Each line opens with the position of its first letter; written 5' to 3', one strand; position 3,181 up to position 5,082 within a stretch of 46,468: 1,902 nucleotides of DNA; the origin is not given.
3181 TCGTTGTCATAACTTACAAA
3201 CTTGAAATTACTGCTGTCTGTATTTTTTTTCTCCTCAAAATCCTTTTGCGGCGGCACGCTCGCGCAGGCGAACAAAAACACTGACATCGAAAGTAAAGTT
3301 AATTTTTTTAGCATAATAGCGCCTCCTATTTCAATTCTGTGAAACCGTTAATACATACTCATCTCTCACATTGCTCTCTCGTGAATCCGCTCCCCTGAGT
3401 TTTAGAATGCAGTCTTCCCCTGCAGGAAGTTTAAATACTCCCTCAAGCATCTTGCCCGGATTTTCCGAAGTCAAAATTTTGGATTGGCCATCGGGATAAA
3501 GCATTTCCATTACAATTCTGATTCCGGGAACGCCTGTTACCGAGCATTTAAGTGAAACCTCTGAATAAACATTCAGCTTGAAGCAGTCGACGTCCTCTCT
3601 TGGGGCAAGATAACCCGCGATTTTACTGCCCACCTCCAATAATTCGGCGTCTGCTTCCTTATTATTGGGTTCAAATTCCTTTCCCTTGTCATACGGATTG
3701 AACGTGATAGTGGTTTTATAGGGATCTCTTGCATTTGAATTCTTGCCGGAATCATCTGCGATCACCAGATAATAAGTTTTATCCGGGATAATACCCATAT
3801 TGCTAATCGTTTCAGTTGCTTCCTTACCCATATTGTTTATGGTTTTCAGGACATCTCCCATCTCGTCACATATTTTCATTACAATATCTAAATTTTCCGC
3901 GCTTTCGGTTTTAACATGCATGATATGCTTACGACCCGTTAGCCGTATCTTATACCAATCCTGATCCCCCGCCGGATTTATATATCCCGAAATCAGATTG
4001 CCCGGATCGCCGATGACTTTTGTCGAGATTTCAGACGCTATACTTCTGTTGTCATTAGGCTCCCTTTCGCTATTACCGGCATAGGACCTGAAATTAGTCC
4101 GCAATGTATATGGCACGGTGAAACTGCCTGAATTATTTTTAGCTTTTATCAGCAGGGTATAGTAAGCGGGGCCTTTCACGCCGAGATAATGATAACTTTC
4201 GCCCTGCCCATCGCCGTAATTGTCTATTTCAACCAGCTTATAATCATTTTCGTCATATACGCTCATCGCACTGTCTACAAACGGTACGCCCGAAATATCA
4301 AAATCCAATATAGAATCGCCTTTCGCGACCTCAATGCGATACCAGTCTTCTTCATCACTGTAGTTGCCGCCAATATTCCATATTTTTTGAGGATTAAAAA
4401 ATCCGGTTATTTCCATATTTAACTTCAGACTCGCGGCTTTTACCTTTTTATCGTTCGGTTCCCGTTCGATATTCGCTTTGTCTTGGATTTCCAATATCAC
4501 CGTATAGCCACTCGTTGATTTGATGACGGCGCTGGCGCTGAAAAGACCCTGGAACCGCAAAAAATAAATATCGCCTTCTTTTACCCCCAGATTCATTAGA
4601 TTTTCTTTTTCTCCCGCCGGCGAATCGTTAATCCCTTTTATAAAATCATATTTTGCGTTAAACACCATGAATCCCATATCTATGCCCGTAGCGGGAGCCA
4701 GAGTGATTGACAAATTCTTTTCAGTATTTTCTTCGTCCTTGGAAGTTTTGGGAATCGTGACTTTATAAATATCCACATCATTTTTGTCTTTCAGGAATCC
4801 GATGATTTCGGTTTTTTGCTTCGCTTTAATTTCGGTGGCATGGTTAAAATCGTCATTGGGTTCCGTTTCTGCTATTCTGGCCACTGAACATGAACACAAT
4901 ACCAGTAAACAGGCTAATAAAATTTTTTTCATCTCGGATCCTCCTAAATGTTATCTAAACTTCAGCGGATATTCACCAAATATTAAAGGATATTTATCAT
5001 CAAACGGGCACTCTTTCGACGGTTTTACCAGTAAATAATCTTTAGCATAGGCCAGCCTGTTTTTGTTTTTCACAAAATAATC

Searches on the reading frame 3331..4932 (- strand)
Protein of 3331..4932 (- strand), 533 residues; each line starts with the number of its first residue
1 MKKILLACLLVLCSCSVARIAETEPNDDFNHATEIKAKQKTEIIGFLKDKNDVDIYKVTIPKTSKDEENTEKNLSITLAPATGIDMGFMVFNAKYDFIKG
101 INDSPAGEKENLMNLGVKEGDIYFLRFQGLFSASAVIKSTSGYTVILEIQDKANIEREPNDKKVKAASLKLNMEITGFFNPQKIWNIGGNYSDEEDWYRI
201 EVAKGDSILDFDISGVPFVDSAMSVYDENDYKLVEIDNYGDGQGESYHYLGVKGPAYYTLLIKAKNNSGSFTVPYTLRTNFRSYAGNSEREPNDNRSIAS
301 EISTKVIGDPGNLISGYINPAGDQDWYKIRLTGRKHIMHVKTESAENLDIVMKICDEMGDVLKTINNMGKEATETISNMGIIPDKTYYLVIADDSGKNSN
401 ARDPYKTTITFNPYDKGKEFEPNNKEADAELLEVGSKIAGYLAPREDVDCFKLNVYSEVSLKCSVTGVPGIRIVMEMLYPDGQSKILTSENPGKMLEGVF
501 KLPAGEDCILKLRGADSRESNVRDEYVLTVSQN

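Call 70: search_protein_families(library=pfam, proteins=[window:3331-4932:-], max_evalue=0.00001)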
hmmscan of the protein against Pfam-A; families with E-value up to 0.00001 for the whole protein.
window:3331-4932:- (533 aa): 1 family
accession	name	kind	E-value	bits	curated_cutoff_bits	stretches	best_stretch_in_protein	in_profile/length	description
PF04151.21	PPC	-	5.2e-08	34.1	25.9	0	195-246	2-50/70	Bacterial pre-peptidase C-terminal domain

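Call 71: search_protein_families(library=padloc, proteins=[window:3331-4932:-], max_evalue=0.00001)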
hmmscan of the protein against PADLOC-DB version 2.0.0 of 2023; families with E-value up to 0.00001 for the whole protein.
window:3331-4932:- (533 aa): 0 families
